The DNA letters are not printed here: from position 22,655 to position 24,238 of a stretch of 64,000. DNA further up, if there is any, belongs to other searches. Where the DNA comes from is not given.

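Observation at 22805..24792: Histidinol-dehydrogenase paralogue outside any his context, co-oriented 20 bp downstream of a SRAP gene; possible HpsN-like sulfonate dehydrogenase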

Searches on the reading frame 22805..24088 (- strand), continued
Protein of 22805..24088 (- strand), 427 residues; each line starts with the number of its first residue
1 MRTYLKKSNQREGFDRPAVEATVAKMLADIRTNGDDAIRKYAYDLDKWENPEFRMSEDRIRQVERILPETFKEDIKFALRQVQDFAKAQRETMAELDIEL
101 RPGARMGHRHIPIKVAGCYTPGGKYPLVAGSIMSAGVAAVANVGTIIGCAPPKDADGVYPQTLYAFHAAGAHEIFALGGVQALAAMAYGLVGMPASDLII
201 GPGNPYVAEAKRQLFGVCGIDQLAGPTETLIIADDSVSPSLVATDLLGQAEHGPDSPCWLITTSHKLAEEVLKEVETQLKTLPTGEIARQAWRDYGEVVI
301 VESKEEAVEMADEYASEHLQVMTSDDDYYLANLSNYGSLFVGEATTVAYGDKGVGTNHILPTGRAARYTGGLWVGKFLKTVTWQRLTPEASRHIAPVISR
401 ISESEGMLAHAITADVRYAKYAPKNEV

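Call 62: search_protein_families(library=ncbifam, proteins=[L008:15190-15774:-, L008:15771-16310:-, L008:14739-15134:-, L008:13844-14734:-, L008:6507-7946:+, L106:8704-9786:-, L108:3225-4058:-, L108:9534-9914:+, L108:11290-12117:+, L107:11330-12376:+], max_evalue=0.00001)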
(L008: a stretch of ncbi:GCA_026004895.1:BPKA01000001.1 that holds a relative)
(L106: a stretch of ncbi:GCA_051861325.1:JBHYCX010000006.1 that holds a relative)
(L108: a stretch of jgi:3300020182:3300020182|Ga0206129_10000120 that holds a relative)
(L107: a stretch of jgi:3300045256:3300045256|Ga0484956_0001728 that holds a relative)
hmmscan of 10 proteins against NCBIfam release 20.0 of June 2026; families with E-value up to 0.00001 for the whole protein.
L008:15190-15774:- (194 aa): 12 families
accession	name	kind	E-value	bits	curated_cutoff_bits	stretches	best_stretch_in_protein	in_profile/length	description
TIGR03846.1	sulfopy_beta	equivalog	1.8e-39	135.5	221.5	1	9-167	3-159/182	sulfopyruvate decarboxylase subunit beta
NF004813.0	PRK06163.1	equivalog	5.3e-39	134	240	1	4-191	12-198/202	hypothetical protein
TIGR03297.1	Ppyr-DeCO2ase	equivalog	3.6e-35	121.6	312.5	1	4-166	170-336/360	phosphonopyruvate decarboxylase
NF005470.0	PRK07064.1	equivalog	7.3e-08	31.9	495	1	45-108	403-465/552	thiamine pyrophosphate-binding protein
NF006052.0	PRK08199.1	subfamily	2.1e-07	29.6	539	1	49-112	415-477/559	thiamine pyrophosphate protein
NF005760.0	PRK07586.1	equivalog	3e-07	29.8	363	1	13-107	345-442/514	acetolactate synthase large subunit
TIGR04377.1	myo_inos_iolD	equivalog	9.2e-07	27.9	715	1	46-109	437-499/616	3D-(3,5/4)-trihydroxycyclohexane-1,2-dione acylhydrolase (decyclizing)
NF006016.1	PRK08155.1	equivalog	2.1e-06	26.5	870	1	49-166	409-534/554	acetolactate synthase large subunit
NF005485.1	PRK07092.1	equivalog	2.3e-06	26.7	493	1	49-109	396-455/523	benzoylformate decarboxylase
NF006203.0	PRK08327.1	equivalog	3.9e-06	25.7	456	1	49-108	432-492/571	thiamine pyrophosphate-requiring protein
NF005114.0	PRK06546.1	equivalog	6.7e-06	24.9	893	1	46-164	405-529/578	pyruvate dehydrogenase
NF005712.0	PRK07524.1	subfamily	8.5e-06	24.5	500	1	48-110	407-468/536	5-guanidino-2-oxopentanoate decarboxylase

L008:15771-16310:- (179 aa): 2 families
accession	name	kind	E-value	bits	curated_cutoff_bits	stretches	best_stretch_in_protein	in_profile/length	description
TIGR03845.1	sulfopyru_alph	equivalog_domain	7.1e-34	117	147.95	1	16-170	2-157/160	sulfopyruvate decarboxylase subunit alpha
TIGR03297.1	Ppyr-DeCO2ase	equivalog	4.3e-17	62.2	312.5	1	27-171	2-153/360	phosphonopyruvate decarboxylase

L008:14739-15134:- (131 aa): 3 families
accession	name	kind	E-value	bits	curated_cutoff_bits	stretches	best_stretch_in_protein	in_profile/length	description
NF051488.1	bifunc_PcaDC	exception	6.9e-46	157.1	390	1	9-127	256-374/375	bifunctional 3-oxoadipate enol-lactonase/4-carboxymuconolactone decarboxylase PcaDC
TIGR02425.1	decarb_PcaC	equivalog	1.9e-41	141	155.7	1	9-128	2-121/123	4-carboxymuconolactone decarboxylase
NF051487.1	bifunc_PcaCD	exception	9.8e-38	130.3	430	1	11-131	5-129/413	bifunctional 4-carboxymuconolactone decarboxylase/3-oxoadipate enol-lactonase PcaCD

L008:13844-14734:- (296 aa): 10 families
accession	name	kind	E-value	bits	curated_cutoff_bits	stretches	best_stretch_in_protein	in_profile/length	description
TIGR01692.1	HIBADH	equivalog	1.3e-56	192.1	291.6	1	13-291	1-286/288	3-hydroxyisobutyrate dehydrogenase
TIGR01505.1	tartro_sem_red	equivalog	8.2e-53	179.5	340.75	1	11-290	2-281/291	2-hydroxy-3-oxopropionate reductase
NF008592.0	PRK11559.1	equivalog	3e-50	171.2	397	1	10-290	4-284/296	2-hydroxy-3-oxopropionate reductase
NF012005.0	PRK15461.1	equivalog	4.2e-50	170.6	348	1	10-288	3-282/298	sulfolactaldehyde 3-reductase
NF043037.1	ThreonDh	equivalog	2.1e-42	145.6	350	1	10-291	4-286/297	L-threonate dehydrogenase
NF011633.0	PRK15059.1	equivalog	7.7e-30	104.1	451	1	12-289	4-280/292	2-hydroxy-3-oxopropionate reductase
NF007161.0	PRK09599.1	subfamily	4.9e-22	78.5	271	1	11-184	3-180/302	NADP-dependent phosphogluconate dehydrogenase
TIGR00872.1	gnd_rel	equivalog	4.6e-15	55.6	297.2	1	12-192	4-185/299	phosphogluconate dehydrogenase (NAD(+)-dependent, decarboxylating)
NF006765.0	PRK09287.1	equivalog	1.8e-08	33.7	413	1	61-184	64-190/476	NADP-dependent phosphogluconate dehydrogenase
TIGR00873.1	gnd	equivalog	2e-07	30.2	426.7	1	67-194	66-196/467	decarboxylating NADP(+)-dependent phosphogluconate dehydrogenase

L008:6507-7946:+ (479 aa): 50 families (the best 25 are shown)
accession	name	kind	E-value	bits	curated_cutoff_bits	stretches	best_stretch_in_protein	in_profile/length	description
NF009941.0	PRK13404.1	subfamily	8.3e-202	671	647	1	2-462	3-464/478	dihydropyrimidinase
TIGR02033.1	D-hydantoinase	equivalog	2.4e-154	514.6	393.25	1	6-459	2-454/454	dihydropyrimidinase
TIGR03178.1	allantoinase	equivalog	2.1e-76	257.5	357.85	1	4-458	1-440/441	allantoinase AllB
NF004839.0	PRK06189.1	equivalog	4.7e-75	252.9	631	1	1-457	1-445/451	allantoinase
NF006559.0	PRK09060.1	equivalog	4.1e-69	233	482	1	2-452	4-432/444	dihydroorotase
NF002668.0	PRK02382.1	equivalog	8.7e-63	212.5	452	1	15-458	8-427/436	dihydroorotase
NF058539.1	ergo_uti2_ErtD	equivalog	4.3e-62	210.5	650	1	3-458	2-446/449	hydantoin-5-propionate amidohydrolase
NF005960.0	PRK08044.1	equivalog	7.4e-59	199.6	688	1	1-458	1-449/453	allantoinase AllB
TIGR00857.1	pyrC_multi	subfamily_domain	2.8e-56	191.3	279.05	1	17-445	2-412/412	dihydroorotase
NF058538.1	ergo_util_ErtD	equivalog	2.5e-54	184.8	600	1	4-457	2-444/446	hydantoin-5-propionate amidohydrolase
NF005751.0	PRK07575.1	equivalog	5.9e-54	183.2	529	1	5-452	5-430/440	dihydroorotase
NF003271.0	PRK04250.1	equivalog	2.9e-41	141.4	405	1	4-454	3-399/407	dihydroorotase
NF006836.0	PRK09357.1-1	equivalog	1.2e-40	139.6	538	1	16-448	12-430/432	dihydroorotase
NF006688.0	PRK09236.1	equivalog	5.5e-38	130.9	535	1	5-453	4-437/444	dihydroorotase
NF006837.0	PRK09357.1-2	equivalog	6.7e-37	127.1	575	1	5-446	3-426/428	dihydroorotase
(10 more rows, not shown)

L106:8704-9786:- (360 aa): 0 families

L108:3225-4058:- (277 aa): 3 families
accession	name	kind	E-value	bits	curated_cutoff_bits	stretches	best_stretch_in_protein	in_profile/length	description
NF007104.0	PRK09553.1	equivalog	6.2e-67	225.7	313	1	2-276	6-278/282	taurine dioxygenase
NF045815.1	Neo-PentlctneFsynPtlD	equivalog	9.4e-33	113.7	550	1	1-270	1-285/301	neopentalenolactone/pentalenolactone F synthase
NF049937.1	CMthFAOxDecarbScoE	equivalog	4.4e-27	95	400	1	7-274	8-286/295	(3R)-3-[(carboxymethyl)amino]fatty acid oxygenase/decarboxylase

L108:9534-9914:+ (126 aa): 0 families

L108:11290-12117:+ (275 aa): 72 families (the best 25 are shown)
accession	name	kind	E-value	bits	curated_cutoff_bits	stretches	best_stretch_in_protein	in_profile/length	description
NF046063.1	oxepin_alt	equivalog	5.7e-60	202.9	300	1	18-264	5-251/254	oxepin-CoA hydrolase, alternative type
NF006107.0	PRK08258.1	equivalog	1.8e-54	184.9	330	1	14-266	18-272/277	enoyl-CoA hydratase family protein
NF006699.0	PRK09245.1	subfamily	2.1e-53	181.3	354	1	17-266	7-261/266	crotonase/enoyl-CoA hydratase family protein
NF005700.0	PRK07511.1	subfamily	2.6e-53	181.3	274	1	20-268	10-258/260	enoyl-CoA hydratase family protein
NF051848.1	EnCoAHydtEchA19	equivalog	9e-53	179.4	400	1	17-266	4-253/258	enoyl-CoA hydratase EchA19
NF004635.0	PRK05981.1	equivalog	3.6e-52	177.5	351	1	16-266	7-261/266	enoyl-CoA hydratase/isomerase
NF006109.0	PRK08260.1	subfamily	4.2e-51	174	320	1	16-269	7-276/296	enoyl-CoA hydratase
NF004840.0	PRK06190.1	equivalog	2.7e-50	171.4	253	1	18-245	9-233/260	enoyl-CoA hydratase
TIGR02280.1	PaaB1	equivalog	1.4e-49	168.9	345.15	1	18-264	4-249/256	2-(1,2-epoxy-1,2-dihydrophenyl)acetyl-CoA isomerase PaaG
NF004857.0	PRK06210.1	equivalog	2.1e-49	168.4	341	1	18-266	13-270/275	enoyl-CoA hydratase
NF004525.0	PRK05870.1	equivalog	1e-48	166.5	285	1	14-245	4-231/249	enoyl-CoA hydratase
NF004517.0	PRK05862.1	equivalog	2.6e-45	155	396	1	18-264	9-250/257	enoyl-CoA hydratase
NF004475.0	PRK05809.1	subfamily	2.9e-45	154.8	394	1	16-264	7-253/260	short-chain-enoyl-CoA hydratase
NF005699.0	PRK07509.1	equivalog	2.9e-44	151.7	249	1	14-268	5-261/267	crotonase/enoyl-CoA hydratase family protein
NF004634.0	PRK05980.1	equivalog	3.8e-44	151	375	1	16-243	6-235/263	crotonase/enoyl-CoA hydratase family protein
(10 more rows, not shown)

L107:11330-12376:+ (348 aa): 14 families
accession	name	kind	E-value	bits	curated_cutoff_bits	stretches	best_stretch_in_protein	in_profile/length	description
NF012229.1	bla_class_B_core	domain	7.6e-16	58.5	100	1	28-197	11-137/139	metallo-beta-lactamase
TIGR03413.1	GSH_gloB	equivalog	1.3e-14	54.2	200.8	1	62-108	31-77/248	hydroxyacylglutathione hydrolase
NF033105.1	bla_subclass_B3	equivalog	2.8e-14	53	240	1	34-114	25-101/257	subclass B3 metallo-beta-lactamase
NF040470.1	blaEAM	exception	1.9e-12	46.8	660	0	160-195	177-212/318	EAM family subclass B3 metallo-beta-lactamase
NF053820.1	MBLfold_Strvi7410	exception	3.4e-12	46.5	525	1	15-197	10-187/343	Strvi_7410 family MBL fold metallo-hydrolase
NF012140.0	blaBJP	exception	1.6e-09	37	600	0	34-117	57-136/294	BJP family subclass B3 metallo-beta-lactamase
NF033106.1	blaL1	exception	2.9e-09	36.3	560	0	161-197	153-189/290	L1 family subclass B3 metallo-beta-lactamase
NF033184.1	B3_Acin_new1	exception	1.6e-08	34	580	0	161-194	143-176/283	putative subclass B3 metallo-beta-lactamase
NF000438.2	blaPOM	exception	4.4e-08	32.7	610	0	161-195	151-185/286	POM family subclass B3 metallo-beta-lactamase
NF000459.2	blaSPG-1_fam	exception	5.1e-08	32.3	550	0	34-121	53-136/285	SPG-1 family subclass B3 metallo-beta-lactamase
NF033185.1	B3_Acin_new2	exception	3.6e-07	29.7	625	0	33-104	52-119/285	putative subclass B3 metallo-beta-lactamase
NF047979.1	lactonase_AidB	equivalog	7.5e-07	28.7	360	0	33-88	52-107/271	AidB family quorum-quenching N-acyl homoserine lactonase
NF007597.0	PRK10241.1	equivalog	8.1e-07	28.6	421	0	64-109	35-80/251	hydroxyacylglutathione hydrolase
TIGR04559.1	SoxH_rel_PQQ_2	hypoth_equivalog_domain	5.5e-06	26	280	0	162-254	129-220/283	quinoprotein relay system zinc metallohydrolase 2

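Call 70: predict_structure(alignment_id=A1)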
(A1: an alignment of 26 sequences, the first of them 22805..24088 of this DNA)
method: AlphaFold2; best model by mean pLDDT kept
length: 427 residues; sequences in the alignment: 26
mean_pLDDT: 82.2   pTM: 0.83
mean pLDDT of the five models: 82.2, 81.6, 78.6, 76.1, 74.0
residues with pLDDT >= 90: 159; 70-90: 208; 50-70: 37; < 50: 23
segments of 3 or more residues with pLDDT < 50: 359-378
pLDDT, mean of each block of 10 residues (from residue 1): 80 76 97 97 90 94 95 91 80 82 84 83 65 83 89 85 93 94 95 88 78 79 64 93 86 81 96 93 83 92 93 81 92 79 73 53 37 43 81 87 79 82 68
secondary structure, 60 per line:
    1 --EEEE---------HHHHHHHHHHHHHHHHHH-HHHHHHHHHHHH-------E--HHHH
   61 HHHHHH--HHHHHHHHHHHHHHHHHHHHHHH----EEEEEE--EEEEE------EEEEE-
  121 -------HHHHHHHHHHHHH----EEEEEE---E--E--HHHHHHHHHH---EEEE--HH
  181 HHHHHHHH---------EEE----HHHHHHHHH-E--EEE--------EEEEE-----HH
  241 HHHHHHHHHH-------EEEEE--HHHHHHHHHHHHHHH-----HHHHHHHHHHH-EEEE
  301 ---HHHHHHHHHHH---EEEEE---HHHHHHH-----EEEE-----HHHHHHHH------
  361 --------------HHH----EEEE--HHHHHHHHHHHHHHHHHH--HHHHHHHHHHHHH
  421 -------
elements in order: E3-6 H16-33 H35-46 H57-66 H69-91 E96-101 E104-108 E115-119 H128-140 E145-150 H160-169 E173-176 H179-188 E198-200 H205-213 E218-220 E229-233 H239-250 E258-262 H265-279 H285-295 E297-300 H304-314 E318-322 H326-332 E338-341 H347-354 E382-385 H388-405 H408-420

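Call 73: search_protein_families(library=pfam, alignment_id=A2, max_evalue=0.00001)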
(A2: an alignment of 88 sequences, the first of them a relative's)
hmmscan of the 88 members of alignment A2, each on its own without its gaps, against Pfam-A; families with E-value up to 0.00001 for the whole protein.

A. member 1, L019:155-1528:+ (458 aa): 1 family
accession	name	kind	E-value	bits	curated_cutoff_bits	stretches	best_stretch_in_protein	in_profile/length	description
PF00899.27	ThiF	-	7.9e-40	136.9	28.1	1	207-452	8-205/238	ThiF family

B. families by the number of members that match (of 88 scanned): 50 families (the first 25 are shown)
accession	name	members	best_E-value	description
PF00528.27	BPD_transp_1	9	6.4e-20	Binding-protein-dependent transport system inner membrane component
PF00005.33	ABC_tran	8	6.6e-42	ABC transporter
PF00532.27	Peripla_BP_1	7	4.2e-36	Periplasmic binding proteins and sugar binding domain of LacI family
PF13407.12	Peripla_BP_4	7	1.3e-31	Periplasmic binding protein domain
PF13377.12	Peripla_BP_3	6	7.6e-41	Periplasmic binding protein-like domain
PF00356.27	LacI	6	3.5e-18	Bacterial regulatory proteins, lacI family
PF01547.30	SBP_bac_1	5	8.5e-25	Bacterial extracellular solute-binding protein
PF08402.16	TOBE_2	5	1.4e-12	TOBE domain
PF13416.11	SBP_bac_8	4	2.3e-19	Bacterial extracellular solute-binding protein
PF17912.7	OB_MalK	4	1.3e-11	MalK OB fold domain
PF00753.33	Lactamase_B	3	8.6e-25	Metallo-beta-lactamase superfamily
PF13304.12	AAA_21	3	4e-07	AAA domain, putative AbiEii toxin, Type IV TA system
PF00501.34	AMP-binding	2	1.9e-76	AMP-binding enzyme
PF20256.3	MoCoBD_2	2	6.5e-60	Molybdopterin cofactor-binding domain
PF12697.13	Abhydrolase_6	2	5.4e-22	Alpha/beta hydrolase family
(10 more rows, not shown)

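Call 74: fold_search(model_id=the predicted structure, library=pdb)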
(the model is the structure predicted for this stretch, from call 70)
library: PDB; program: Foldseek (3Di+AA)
matches with E <= 10: 1513; with E <= 0.001: 114
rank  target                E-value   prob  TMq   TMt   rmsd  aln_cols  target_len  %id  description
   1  9cp7_A                7.3e-43  1.00  0.83  0.81  20.3       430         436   51  Crystal structure of DHPS-3-dehydrogenase, HpsN from Cupriavidus pinatubonensis in complex with product analogue (L-cy (released 2024-09-25)
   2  9cp7_B                7.3e-43  1.00  0.82  0.81  20.3       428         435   51  Crystal structure of DHPS-3-dehydrogenase, HpsN from Cupriavidus pinatubonensis in complex with product analogue (L-cy (released 2024-09-25)
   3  9cp9_A                4.0e-42  1.00  0.82  0.81  20.3       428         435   51  Crystal structure of DHPS-3-dehydrogenase, HpsN H319A variant from Cupriavidus pinatubonensis in complex with substrat (released 2024-09-25)
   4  8v36_A                4.3e-38  1.00  0.77  0.76  20.4       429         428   49  Crystal structure of DHPS-3-dehydrogenase, HpsN from Cupriavidus pinatubonensis in complex with NADH (released 2024-09-25)
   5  8v37_A                1.1e-37  1.00  0.76  0.76  20.4       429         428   49  Crystal structure of HpsN D352A mutant from Cupriavidus pinatubonensis in complex with NAD+ (released 2024-09-25)
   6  8v35_A                1.6e-37  1.00  0.75  0.75  20.4       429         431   50  Crystal structure of HpsN from Cupriavidus pinatubonensis (released 2024-09-25)
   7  8v37_B                8.6e-37  1.00  0.71  0.75  21.2       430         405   47  Crystal structure of HpsN D352A mutant from Cupriavidus pinatubonensis in complex with NAD+ (released 2024-09-25)
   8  8v35_B                8.0e-36  1.00  0.69  0.74  21.3       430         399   47  Crystal structure of HpsN from Cupriavidus pinatubonensis (released 2024-09-25)
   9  8v36_B                3.1e-35  1.00  0.71  0.75  21.2       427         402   47  Crystal structure of DHPS-3-dehydrogenase, HpsN from Cupriavidus pinatubonensis in complex with NADH (released 2024-09-25)
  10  1kae_A                2.9e-30  1.00  0.77  0.75  18.5       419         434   33  L-HISTIDINOL DEHYDROGENASE (HISD) STRUCTURE COMPLEXED WITH L-HISTIDINOL (SUBSTRATE), ZINC AND NAD (COFACTOR) (released 2002-06-12)
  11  5vlc_C                6.9e-30  1.00  0.75  0.74  18.6       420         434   33  Crystal Structure of Medicago truncatula L-Histidinol Dehydrogenase in Complex with L-Histidinol (released 2017-09-20)
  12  1k75_A                1.2e-29  1.00  0.77  0.76  18.4       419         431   33  The L-histidinol dehydrogenase (hisD) structure implicates domain swapping and gene duplication. (released 2002-02-27)
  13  6an0                  1.8e-29  1.00  0.77  0.76  19.1       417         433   33  Crystal Structure of Histidinol Dehydrogenase from Elizabethkingia anophelis (released 2017-08-23)
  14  4g09                  4.5e-29  1.00  0.74  0.74  18.7       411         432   34  The crystal structure of the C366S mutant of HDH from Brucella suis in complex with a substituted benzyl ketone (released 2013-10-02)
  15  5vlc_B                6.1e-29  1.00  0.76  0.75  19.3       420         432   33  Crystal Structure of Medicago truncatula L-Histidinol Dehydrogenase in Complex with L-Histidinol (released 2017-09-20)
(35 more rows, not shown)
